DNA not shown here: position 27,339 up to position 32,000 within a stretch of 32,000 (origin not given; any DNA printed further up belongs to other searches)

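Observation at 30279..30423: NRPS with two complete adenylation domains in tandem and no carrier domain between them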

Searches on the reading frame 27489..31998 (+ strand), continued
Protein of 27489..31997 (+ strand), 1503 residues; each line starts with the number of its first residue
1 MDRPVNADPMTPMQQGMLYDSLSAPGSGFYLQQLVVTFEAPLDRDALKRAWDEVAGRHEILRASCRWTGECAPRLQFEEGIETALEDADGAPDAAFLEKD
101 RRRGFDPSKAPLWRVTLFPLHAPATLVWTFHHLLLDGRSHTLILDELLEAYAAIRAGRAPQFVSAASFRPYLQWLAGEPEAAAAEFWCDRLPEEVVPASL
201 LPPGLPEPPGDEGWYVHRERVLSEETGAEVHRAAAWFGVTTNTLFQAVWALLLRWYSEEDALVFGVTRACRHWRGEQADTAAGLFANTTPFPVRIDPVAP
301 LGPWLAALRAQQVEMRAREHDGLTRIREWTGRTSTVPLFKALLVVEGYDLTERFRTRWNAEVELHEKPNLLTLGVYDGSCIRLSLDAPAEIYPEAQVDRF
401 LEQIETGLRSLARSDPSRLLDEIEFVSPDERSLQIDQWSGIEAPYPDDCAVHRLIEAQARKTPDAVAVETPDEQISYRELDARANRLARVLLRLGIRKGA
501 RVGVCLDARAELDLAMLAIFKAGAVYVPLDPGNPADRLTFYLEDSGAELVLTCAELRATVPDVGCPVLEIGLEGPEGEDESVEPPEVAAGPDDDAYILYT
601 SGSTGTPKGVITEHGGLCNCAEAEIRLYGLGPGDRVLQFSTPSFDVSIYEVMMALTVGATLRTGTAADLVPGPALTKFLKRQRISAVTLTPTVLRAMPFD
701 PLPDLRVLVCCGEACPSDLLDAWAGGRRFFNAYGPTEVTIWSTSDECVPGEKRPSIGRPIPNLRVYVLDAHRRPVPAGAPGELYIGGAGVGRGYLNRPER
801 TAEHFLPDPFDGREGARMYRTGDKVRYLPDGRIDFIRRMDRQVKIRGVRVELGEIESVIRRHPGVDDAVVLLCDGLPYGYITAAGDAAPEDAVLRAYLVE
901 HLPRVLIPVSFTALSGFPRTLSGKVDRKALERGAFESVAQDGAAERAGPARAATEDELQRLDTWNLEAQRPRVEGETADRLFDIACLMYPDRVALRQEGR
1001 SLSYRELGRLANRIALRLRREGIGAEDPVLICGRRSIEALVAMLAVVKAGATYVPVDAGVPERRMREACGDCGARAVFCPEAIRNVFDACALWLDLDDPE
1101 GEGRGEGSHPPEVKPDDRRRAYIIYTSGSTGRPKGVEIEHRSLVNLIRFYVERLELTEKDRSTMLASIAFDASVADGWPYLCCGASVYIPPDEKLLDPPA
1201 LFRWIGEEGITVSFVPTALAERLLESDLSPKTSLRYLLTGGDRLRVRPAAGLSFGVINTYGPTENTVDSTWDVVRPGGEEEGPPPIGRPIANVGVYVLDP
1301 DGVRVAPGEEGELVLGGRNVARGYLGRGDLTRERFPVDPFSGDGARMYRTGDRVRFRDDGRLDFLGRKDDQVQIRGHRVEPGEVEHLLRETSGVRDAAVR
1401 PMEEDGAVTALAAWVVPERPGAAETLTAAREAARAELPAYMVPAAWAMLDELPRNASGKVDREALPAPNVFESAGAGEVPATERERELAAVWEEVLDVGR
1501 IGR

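Call 32: find_homologous_proteins(query=A1, max_evalue=1e-100)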
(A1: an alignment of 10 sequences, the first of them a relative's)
Query A1 (10 sequences) (1813 aa, profile of the alignment): 1835 proteins with E <= 1e-100 among 8000 candidates; the best 120 are listed.
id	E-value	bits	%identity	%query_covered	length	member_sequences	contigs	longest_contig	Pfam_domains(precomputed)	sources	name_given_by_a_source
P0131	0.0e+0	3242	40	51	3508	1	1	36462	PF00668.26,PF00550.32,PF00501.35,PF13193.13,PF00975.27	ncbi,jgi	jgi:amino acid adenylation domain-containing protein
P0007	0.0e+0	2938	39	99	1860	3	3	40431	PF00668.26,PF16911.11,PF00550.32,PF00501.35,PF13193.13,PF00561.27,PF00975.27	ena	-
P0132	0.0e+0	2938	37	51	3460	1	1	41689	PF00668.26,PF00550.32,PF00501.35,PF13193.13,PF00975.27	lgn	-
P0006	0.0e+0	2910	40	98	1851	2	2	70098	PF00668.26,PF00550.32,PF00501.35,PF13193.13,PF00975.27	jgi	-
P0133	0.0e+0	2905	35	52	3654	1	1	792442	PF00668.26,PF00550.32,PF00501.35,PF13193.13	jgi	-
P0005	0.0e+0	2904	40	99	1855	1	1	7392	PF00668.26,PF00550.32,PF00501.35,PF13193.13,PF00975.27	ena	-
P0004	0.0e+0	2874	45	100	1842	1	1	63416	PF00668.26,PF00550.32,PF00501.35,PF13193.13,PF00975.27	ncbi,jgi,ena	jgi:amino acid adenylation domain-containing protein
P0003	0.0e+0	2842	43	100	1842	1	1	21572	PF00668.26,PF16911.11,PF00550.32,PF00501.35,PF13193.13,PF00975.27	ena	-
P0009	0.0e+0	2787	40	99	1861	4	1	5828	PF00668.26,PF00550.32,PF00501.35,PF13193.13,PF00975.27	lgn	-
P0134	0.0e+0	2766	40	51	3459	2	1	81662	PF00668.26,PF00550.32,PF12697.14,PF00501.35,PF13193.13,PF00975.27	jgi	jgi:amino acid adenylation domain-containing protein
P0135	0.0e+0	2712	35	53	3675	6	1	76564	PF00668.26,PF00550.32,PF00501.35,PF13193.13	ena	-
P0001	0.0e+0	2696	100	100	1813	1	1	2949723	PF00668.26,PF00550.32,PF00501.35,PF13193.13,PF00975.27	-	-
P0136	0.0e+0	2681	35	49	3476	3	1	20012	PF00668.26,PF00550.32,PF00501.35,PF13193.13,PF00975.27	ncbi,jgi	jgi:amino acid adenylation domain-containing protein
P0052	0.0e+0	2607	39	98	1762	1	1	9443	PF00668.26,PF00550.32,PF00501.35,PF13193.13,PF00975.27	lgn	-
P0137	0.0e+0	2598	40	51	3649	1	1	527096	PF00668.26,PF00550.32,PF00501.35,PF13193.13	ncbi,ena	-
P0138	0.0e+0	2586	34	51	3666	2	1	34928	PF00668.26,PF00550.32,PF00501.35,PF13193.13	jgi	-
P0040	0.0e+0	2582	40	99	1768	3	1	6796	PF00668.26,PF00550.32,PF00501.35,PF13193.13,PF00975.27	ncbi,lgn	-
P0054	0.0e+0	2581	39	99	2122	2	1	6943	PF00668.26,PF00550.32,PF13480.14,PF00501.35,PF13193.13,PF00975.27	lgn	-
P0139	0.0e+0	2529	36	51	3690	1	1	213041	PF00668.26,PF00550.32,PF00501.35,PF13193.13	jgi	-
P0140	0.0e+0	2522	33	52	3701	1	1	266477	PF00668.26,PF00550.32,PF00501.35,PF13193.13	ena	-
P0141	0.0e+0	2514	38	51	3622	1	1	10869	PF00668.26,PF16911.11,PF00550.32,PF00501.35,PF13193.13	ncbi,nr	ncbi:MAG TPA: amino acid adenylation domain-containing protein, partial [Longimicrobium sp.]|nr:amin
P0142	0.0e+0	2496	38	51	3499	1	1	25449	PF00668.26,PF00550.32,PF00501.35,PF13193.13,PF00561.27,PF00975.27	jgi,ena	-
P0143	0.0e+0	2492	33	60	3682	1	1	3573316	PF00668.26,PF00550.32,PF00501.35,PF13193.13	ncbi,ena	-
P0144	0.0e+0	2474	36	51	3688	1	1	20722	PF00668.26,PF00550.32,PF00501.35,PF13193.13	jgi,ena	-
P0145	0.0e+0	2470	36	46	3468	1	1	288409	PF00668.26,PF00550.32,PF00501.35,PF13193.13,PF00975.27,PF18050.7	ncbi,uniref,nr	ncbi:amino acid adenylation domain-containing protein [Burkholderia gladioli]|uniref:non-ribosomal p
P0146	0.0e+0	2470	36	46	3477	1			PF00668.26,PF00550.32,PF00501.35,PF13193.13,PF00975.27,PF18050.7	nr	nr:non-ribosomal peptide synthetase [Burkholderia gladioli]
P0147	0.0e+0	2461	37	51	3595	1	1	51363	PF00668.26,PF00550.32,PF00501.35,PF13193.13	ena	-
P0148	0.0e+0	2450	38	46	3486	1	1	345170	PF00668.26,PF00550.32,PF00501.35,PF13193.13,PF00975.27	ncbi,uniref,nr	ncbi:non-ribosomal peptide synthetase [Burkholderia gladioli]|uniref:non-ribosomal peptide synthetas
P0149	0.0e+0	2449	37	51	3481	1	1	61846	PF00668.26,PF00550.32,PF00501.35,PF13193.13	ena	-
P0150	0.0e+0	2449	35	52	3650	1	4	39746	PF00668.26,PF00550.32,PF00501.35,PF13193.13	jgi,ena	jgi:amino acid adenylation domain-containing protein/non-ribosomal peptide synthase protein (TIGR017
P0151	0.0e+0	2442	36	51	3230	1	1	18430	PF00668.26,PF00550.32,PF00501.35,PF13193.13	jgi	jgi:amino acid adenylation domain-containing protein/non-ribosomal peptide synthase protein (TIGR017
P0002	0.0e+0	2427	47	85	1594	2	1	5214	PF00668.26,PF00550.32,PF00501.35,PF13193.13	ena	-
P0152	0.0e+0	2420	35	52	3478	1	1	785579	PF00668.26,PF00550.32,PF00501.35,PF13193.13,PF00975.27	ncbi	ncbi:MAG: amino acid adenylation domain-containing protein [Minicystis sp.]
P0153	0.0e+0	2419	35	51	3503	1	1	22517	PF00668.26,PF00550.32,PF00501.35,PF13193.13,PF00975.27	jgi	jgi:amino acid adenylation domain-containing protein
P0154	0.0e+0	2419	35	51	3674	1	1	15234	PF00668.26,PF00550.32,PF00501.35,PF13193.13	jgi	jgi:amino acid adenylation domain-containing protein/non-ribosomal peptide synthase protein (TIGR017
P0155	0.0e+0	2413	34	51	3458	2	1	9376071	PF00668.26,PF00550.32,PF00501.35,PF13193.13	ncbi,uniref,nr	ncbi:non-ribosomal peptide synthetase [Actinoplanes friuliensis]|uniref:Amino acid adenylation prote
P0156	0.0e+0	2398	35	51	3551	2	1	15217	PF00668.26,PF00550.32,PF18563.7,PF00501.35,PF13193.13,PF00975.27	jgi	jgi:amino acid adenylation domain-containing protein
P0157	0.0e+0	2391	38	51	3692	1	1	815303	PF00668.26,PF00550.32,PF00501.35,PF13193.13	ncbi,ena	-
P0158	0.0e+0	2384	37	46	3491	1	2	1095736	PF00668.26,PF00550.32,PF00501.35,PF13193.13,PF00975.27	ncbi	-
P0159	0.0e+0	2378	33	51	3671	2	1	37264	PF00668.26,PF00550.32,PF00501.35,PF13193.13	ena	-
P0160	0.0e+0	2376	35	51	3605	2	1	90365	PF00668.26,PF00550.32,PF00501.35,PF13193.13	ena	-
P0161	0.0e+0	2369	34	51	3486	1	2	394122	PF00668.26,PF00550.32,PF00501.35,PF13193.13,PF00561.27,PF00975.27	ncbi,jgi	jgi:amino acid adenylation domain-containing protein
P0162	0.0e+0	2369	36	51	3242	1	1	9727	PF00668.26,PF00550.32,PF00501.35,PF13193.13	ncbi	ncbi:MAG TPA: amino acid adenylation domain-containing protein, partial [Longimicrobium sp.]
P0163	0.0e+0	2363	34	51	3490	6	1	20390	PF00668.26,PF00550.32,PF00501.35,PF13193.13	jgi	jgi:amino acid adenylation domain-containing protein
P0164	0.0e+0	2362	36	51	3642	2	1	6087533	PF00668.26,PF00550.32,PF00501.35,PF13193.13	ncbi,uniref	ncbi:non-ribosomal peptide synthase/polyketide synthase [Pseudomonas cedrina]|uniref:non-ribosomal p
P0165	0.0e+0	2361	32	51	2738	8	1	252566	PF00668.26,PF00550.32,PF00501.35,PF13193.13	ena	-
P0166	0.0e+0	2361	37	46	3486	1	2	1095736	PF00668.26,PF00550.32,PF00501.35,PF13193.13,PF00975.27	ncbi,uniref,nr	ncbi:non-ribosomal peptide synthetase [Burkholderia gladioli]|uniref:non-ribosomal peptide synthetas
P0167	0.0e+0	2360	36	51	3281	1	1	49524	PF00668.26,PF00550.32,PF00501.35,PF13193.13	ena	-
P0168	0.0e+0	2357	34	51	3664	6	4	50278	PF00668.26,PF00550.32,PF00501.35,PF13193.13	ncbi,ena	-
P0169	0.0e+0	2350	35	54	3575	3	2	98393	PF00668.26,PF00550.32,PF00501.35,PF13193.13,PF00975.27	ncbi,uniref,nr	ncbi:amino acid adenylation domain-containing protein [Corallococcus praedator]|uniref:Amino acid ad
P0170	0.0e+0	2348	36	51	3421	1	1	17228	PF00668.26,PF00550.32,PF00501.35,PF13193.13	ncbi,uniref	ncbi:amino acid adenylation domain-containing protein [Streptomyces sp. NPDC097619]|uniref:amino aci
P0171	0.0e+0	2343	32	52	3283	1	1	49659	PF00668.26,PF00550.32,PF00501.35,PF13193.13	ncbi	-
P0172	0.0e+0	2336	35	43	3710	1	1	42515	PF00668.26,PF00550.32,PF00501.35,PF13193.13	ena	-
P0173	0.0e+0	2332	35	51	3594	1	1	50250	PF00668.26,PF00550.32,PF00501.35,PF13193.13,PF00975.27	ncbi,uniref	ncbi:amino acid adenylation domain-containing protein [Streptomyces sp. NPDC050535]|uniref:amino aci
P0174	0.0e+0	2331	33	51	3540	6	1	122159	PF00668.26,PF00550.32,PF00501.35,PF13193.13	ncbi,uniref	ncbi:amino acid adenylation domain-containing protein [Streptomyces coeruleoprunus]|uniref:Amino aci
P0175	0.0e+0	2328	35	51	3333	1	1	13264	PF00668.26,PF00550.32,PF00501.35,PF13193.13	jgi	jgi:amino acid adenylation domain-containing protein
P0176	0.0e+0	2326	33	51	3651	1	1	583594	PF00668.26,PF00550.32,PF00501.35,PF13193.13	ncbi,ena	-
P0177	0.0e+0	2325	37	51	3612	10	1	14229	PF00668.26,PF00550.32,PF00501.35,PF13193.13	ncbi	ncbi:MAG: amino acid adenylation domain-containing protein [Candidatus Binatia bacterium]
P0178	0.0e+0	2323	37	46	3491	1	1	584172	PF00668.26,PF00550.32,PF00501.35,PF13193.13,PF00975.27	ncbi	-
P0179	0.0e+0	2323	36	57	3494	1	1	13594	PF00668.26,PF00550.32,PF00501.35,PF13193.13,PF00975.27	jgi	jgi:amino acid adenylation domain-containing protein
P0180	0.0e+0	2317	37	51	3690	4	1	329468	PF00668.26,PF00550.32,PF00501.35,PF13193.13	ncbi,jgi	jgi:amino acid adenylation domain-containing protein/non-ribosomal peptide synthase protein (TIGR017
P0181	0.0e+0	2315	33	51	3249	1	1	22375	PF00668.26,PF00550.32,PF00501.35,PF13193.13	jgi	jgi:amino acid adenylation domain-containing protein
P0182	0.0e+0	2313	33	51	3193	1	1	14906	PF00668.26,PF00550.32,PF00501.35,PF13193.13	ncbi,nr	ncbi:MAG TPA: amino acid adenylation domain-containing protein [Longimicrobiaceae bacterium]|nr:amin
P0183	0.0e+0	2310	36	54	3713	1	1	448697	PF00668.26,PF00550.32,PF00501.35,PF13193.13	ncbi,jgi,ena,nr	ncbi:MAG: amino acid adenylation domain-containing protein [Acidobacteria bacterium]|nr:amino acid a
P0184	0.0e+0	2309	33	51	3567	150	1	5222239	PF00668.26,PF00550.32,PF00501.35,PF13193.13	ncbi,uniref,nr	ncbi:non-ribosomal peptide synthetase [Prescottella equi]|uniref:non-ribosomal peptide synthetase n=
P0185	0.0e+0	2309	34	51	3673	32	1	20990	PF00668.26,PF00550.32,PF00501.35,PF13193.13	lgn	-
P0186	0.0e+0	2305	38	51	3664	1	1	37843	PF00668.26,PF00550.32,PF00501.35,PF13193.13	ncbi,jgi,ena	jgi:amino acid adenylation domain-containing protein/non-ribosomal peptide synthase protein (TIGR017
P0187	0.0e+0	2304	35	51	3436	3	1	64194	PF00668.26,PF00550.32,PF00501.35,PF13193.13,PF00975.27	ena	-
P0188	0.0e+0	2299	45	31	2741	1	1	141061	PF00668.26,PF00550.32,PF00501.35,PF13193.13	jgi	jgi:amino acid adenylation domain-containing protein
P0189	0.0e+0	2294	35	51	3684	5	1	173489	PF00668.26,PF00550.32,PF00501.35,PF13193.13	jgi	jgi:amino acid adenylation domain-containing protein/non-ribosomal peptide synthase protein (TIGR017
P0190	0.0e+0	2288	35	51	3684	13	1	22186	PF00668.26,PF00550.32,PF00501.35,PF13193.13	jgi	jgi:amino acid adenylation domain-containing protein/non-ribosomal peptide synthase protein (TIGR017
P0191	0.0e+0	2287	31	51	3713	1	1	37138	PF00668.26,PF00550.32,PF00501.35,PF13193.13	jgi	jgi:amino acid adenylation domain-containing protein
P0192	0.0e+0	2286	34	51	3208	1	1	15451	PF00668.26,PF00550.32,PF00501.35,PF13193.13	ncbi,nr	ncbi:MAG TPA: amino acid adenylation domain-containing protein [Longimicrobiaceae bacterium]|nr:amin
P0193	0.0e+0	2283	37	51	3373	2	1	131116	PF00668.26,PF00550.32,PF00501.35,PF13193.13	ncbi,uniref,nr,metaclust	ncbi:hypothetical protein MB27_33325 [Actinoplanes utahensis]|uniref:Carrier domain-containing prote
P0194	0.0e+0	2281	36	51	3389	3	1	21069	PF00668.26,PF00550.32,PF00501.35,PF13193.13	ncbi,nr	ncbi:hypothetical protein Ate01nite_72410 [Actinoplanes teichomyceticus]|nr:hypothetical protein Ate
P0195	0.0e+0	2277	35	53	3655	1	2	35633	PF00668.26,PF00550.32,PF00501.35,PF13193.13,PF00975.27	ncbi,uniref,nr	ncbi:amino acid adenylation domain-containing protein [Pyxidicoccus fallax]|uniref:Amino acid adenyl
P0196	0.0e+0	2276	38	51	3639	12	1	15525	PF00668.26,PF16911.11,PF00550.32,PF00501.35,PF13193.13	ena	-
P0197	0.0e+0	2268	33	57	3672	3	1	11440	PF00668.26,PF00550.32,PF00501.35,PF13193.13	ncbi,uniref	ncbi:non-ribosomal peptide synthetase, partial [Pseudomonas sp.]|uniref:non-ribosomal peptide synthe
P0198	0.0e+0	2267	37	51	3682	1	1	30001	PF00668.26,PF00550.32,PF00501.35,PF13193.13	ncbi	-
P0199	0.0e+0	2267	36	48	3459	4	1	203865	PF00668.26,PF00550.32,PF00501.35,PF13193.13,PF00975.27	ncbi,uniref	ncbi:amino acid adenylation domain-containing protein [Streptomyces adustus]|uniref:non-ribosomal pe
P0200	0.0e+0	2266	34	85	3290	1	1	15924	PF00668.26,PF16911.11,PF00550.32,PF00501.35,PF13193.13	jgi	jgi:amino acid adenylation domain-containing protein/non-ribosomal peptide synthase protein (TIGR017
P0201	0.0e+0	2265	34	51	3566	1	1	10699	PF00668.26,PF00550.32,PF00501.35,PF13193.13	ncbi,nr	ncbi:MAG TPA: amino acid adenylation domain-containing protein, partial [Longimicrobium sp.]|nr:amin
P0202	0.0e+0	2263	35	51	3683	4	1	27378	PF00668.26,PF00550.32,PF00501.35,PF13193.13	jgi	-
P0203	0.0e+0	2258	30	51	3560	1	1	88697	PF00668.26,PF00550.32,PF00501.35,PF13193.13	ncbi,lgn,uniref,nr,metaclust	ncbi:non-ribosomal peptide synthetase [Shimazuella kribbensis]|uniref:non-ribosomal peptide syntheta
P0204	0.0e+0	2254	36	52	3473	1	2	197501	PF00668.26,PF00550.32,PF00501.35,PF13193.13,PF00975.27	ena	-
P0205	0.0e+0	2253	36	51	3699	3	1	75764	PF00668.26,PF00550.32,PF00501.35,PF13193.13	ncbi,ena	ncbi:MAG TPA: amino acid adenylation domain-containing protein [Pyrinomonadaceae bacterium]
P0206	0.0e+0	2251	37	46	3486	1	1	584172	PF00668.26,PF00550.32,PF00501.35,PF13193.13,PF00975.27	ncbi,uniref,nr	ncbi:non-ribosomal peptide synthetase [Burkholderia gladioli]|uniref:non-ribosomal peptide synthetas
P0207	0.0e+0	2247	35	46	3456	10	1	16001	PF00668.26,PF00550.32,PF00501.35,PF13193.13,PF00975.27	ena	-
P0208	0.0e+0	2244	36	51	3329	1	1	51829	PF00668.26,PF00550.32,PF00501.35,PF13193.13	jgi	jgi:amino acid adenylation domain-containing protein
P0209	0.0e+0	2241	40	51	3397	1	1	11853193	PF00668.26,PF16911.11,PF00550.32,PF00501.35,PF13193.13,PF00975.27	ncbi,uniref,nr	ncbi:amino acid adenylation domain-containing protein [Cystobacter fuscus]|uniref:amino acid adenyla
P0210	0.0e+0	2239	36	51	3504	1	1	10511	PF00668.26,PF00550.32,PF00501.35,PF13193.13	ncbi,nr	ncbi:MAG TPA: amino acid adenylation domain-containing protein, partial [Thermoanaerobaculia bacteri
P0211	0.0e+0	2238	37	51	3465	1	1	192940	PF00668.26,PF00550.32,PF00501.35,PF13193.13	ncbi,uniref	ncbi:amino acid adenylation domain-containing protein [Streptomyces sp. NPDC090022]|uniref:amino aci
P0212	0.0e+0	2237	33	51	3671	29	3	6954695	PF00668.26,PF00550.32,PF00501.35,PF13193.13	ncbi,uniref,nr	ncbi:non-ribosomal peptide synthetase [Pseudomonas fluorescens]|uniref:non-ribosomal peptide synthet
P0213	0.0e+0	2236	35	51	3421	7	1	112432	PF00668.26,PF00550.32,PF00501.35,PF13193.13,PF00561.27,PF00975.27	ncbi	ncbi:amino acid adenylation domain-containing protein [Streptomyces sp. NPDC054802]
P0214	0.0e+0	2235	37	51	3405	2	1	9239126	PF00668.26,PF00550.32,PF00501.35,PF13193.13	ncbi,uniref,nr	ncbi:non-ribosomal peptide synthetase [Streptomyces halobius]|uniref:Amino acid adenylation domain-c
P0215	0.0e+0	2233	36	51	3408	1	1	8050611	PF00668.26,PF00550.32,PF00501.35,PF13193.13,PF00975.27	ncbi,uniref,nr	ncbi:non-ribosomal peptide synthetase [Streptomyces peucetius]|uniref:Amino acid adenylation domain-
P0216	0.0e+0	2231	35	51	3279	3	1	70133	PF00668.26,PF00550.32,PF00501.35,PF13193.13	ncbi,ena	ncbi:MAG TPA: amino acid adenylation domain-containing protein [Longimicrobiaceae bacterium]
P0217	0.0e+0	2229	35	51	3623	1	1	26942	PF00668.26,PF00550.32,PF00501.35,PF13193.13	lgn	-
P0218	0.0e+0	2228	35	51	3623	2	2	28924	PF00668.26,PF00550.32,PF00501.35,PF13193.13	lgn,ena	-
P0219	0.0e+0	2226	36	51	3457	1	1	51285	PF00668.26,PF00550.32,PF00501.35,PF13193.13,PF00975.27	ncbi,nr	ncbi:MAG: amino acid adenylation domain-containing protein [Myxococcaceae bacterium]|nr:amino acid a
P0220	0.0e+0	2226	35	52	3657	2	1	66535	PF00668.26,PF00550.32,PF00501.35,PF13193.13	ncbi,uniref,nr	ncbi:non-ribosomal peptide synthetase [Streptomyces sp. 5-6(2022)]|uniref:non-ribosomal peptide synt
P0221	0.0e+0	2210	39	51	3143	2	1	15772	PF00668.26,PF16911.11,PF00550.32,PF00501.35,PF13193.13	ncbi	ncbi:MAG: amino acid adenylation domain-containing protein [Longimicrobiaceae bacterium]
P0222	0.0e+0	2208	34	54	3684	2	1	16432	PF00668.26,PF00550.32,PF00501.35,PF13193.13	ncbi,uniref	ncbi:non-ribosomal peptide synthetase, partial [Streptomyces sp. NL15-2K]|uniref:non-ribosomal pepti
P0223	0.0e+0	2207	34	53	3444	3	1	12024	PF00668.26,PF00550.32,PF00501.35,PF13193.13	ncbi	-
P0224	0.0e+0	2206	35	51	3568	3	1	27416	PF00668.26,PF00550.32,PF00501.35,PF13193.13,PF00975.27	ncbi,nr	ncbi:MAG: amino acid adenylation domain-containing protein [Acidobacteriota bacterium]|nr:amino acid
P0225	0.0e+0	2204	33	51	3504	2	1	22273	PF00668.26,PF00550.32,PF00501.35,PF13193.13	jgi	-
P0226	0.0e+0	2202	35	47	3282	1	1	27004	PF00668.26,PF00550.32,PF00501.35,PF13193.13,PF00975.27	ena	-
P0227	0.0e+0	2202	33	51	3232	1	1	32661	PF00668.26,PF00550.32,PF00501.35,PF13193.13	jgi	jgi:amino acid adenylation domain-containing protein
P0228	0.0e+0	2202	35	51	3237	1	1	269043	PF00668.26,PF00550.32,PF00501.35,PF13193.13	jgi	jgi:amino acid adenylation domain-containing protein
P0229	0.0e+0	2201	36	51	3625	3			PF00668.26,PF00550.32,PF00501.35,PF13193.13,PF00561.27,PF00975.27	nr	nr:non-ribosomal peptide synthetase [Streptomyces apocyni]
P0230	0.0e+0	2198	34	51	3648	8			PF00668.26,PF00550.32,PF00501.35,PF13193.13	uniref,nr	uniref:jagaricin-like haemolysin non-ribosomal peptide synthetase HmlC n=1 Tax=Chromobacterium rhizo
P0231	0.0e+0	2197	35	51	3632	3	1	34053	PF00668.26,PF00550.32,PF00501.35,PF13193.13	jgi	jgi:amino acid adenylation domain-containing protein/non-ribosomal peptide synthase protein (TIGR017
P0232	0.0e+0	2195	38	51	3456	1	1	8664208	PF00668.26,PF00550.32,PF00501.35,PF13193.13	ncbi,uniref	ncbi:amino acid adenylation domain-containing protein [Streptomyces sp. NBC_00536]|uniref:amino acid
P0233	0.0e+0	2195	37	53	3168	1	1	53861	PF00668.26,PF16911.11,PF00550.32,PF00501.35,PF13193.13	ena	-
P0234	0.0e+0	2194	35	51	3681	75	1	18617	PF00668.26,PF00550.32,PF00501.35,PF13193.13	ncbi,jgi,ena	jgi:amino acid adenylation domain-containing protein/non-ribosomal peptide synthase protein (TIGR017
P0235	0.0e+0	2191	38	51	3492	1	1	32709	PF00668.26,PF00550.32,PF00501.35,PF13193.13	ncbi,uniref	ncbi:amino acid adenylation domain-containing protein [Streptomyces sp. NPDC002138]|uniref:amino aci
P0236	0.0e+0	2189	33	51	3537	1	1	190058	PF00668.26,PF00550.32,PF00501.35,PF13193.13,PF00975.27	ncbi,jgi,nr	ncbi:MAG TPA: amino acid adenylation domain-containing protein [Thermoanaerobaculia bacterium]|jgi:a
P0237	0.0e+0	2188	31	51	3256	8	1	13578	PF00668.26,PF00550.32,PF00501.35,PF13193.13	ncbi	ncbi:amino acid adenylation domain-containing protein [Streptomyces klenkii]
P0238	0.0e+0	2187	35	51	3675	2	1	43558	PF00668.26,PF00550.32,PF00501.35,PF13193.13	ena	-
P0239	0.0e+0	2172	35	51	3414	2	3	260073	PF00668.26,PF00550.32,PF00501.35,PF13193.13,PF00561.27,PF00975.27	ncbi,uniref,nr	ncbi:amino acid adenylation domain-containing protein (plasmid) [Streptomyces sp. NBC_00190]|uniref:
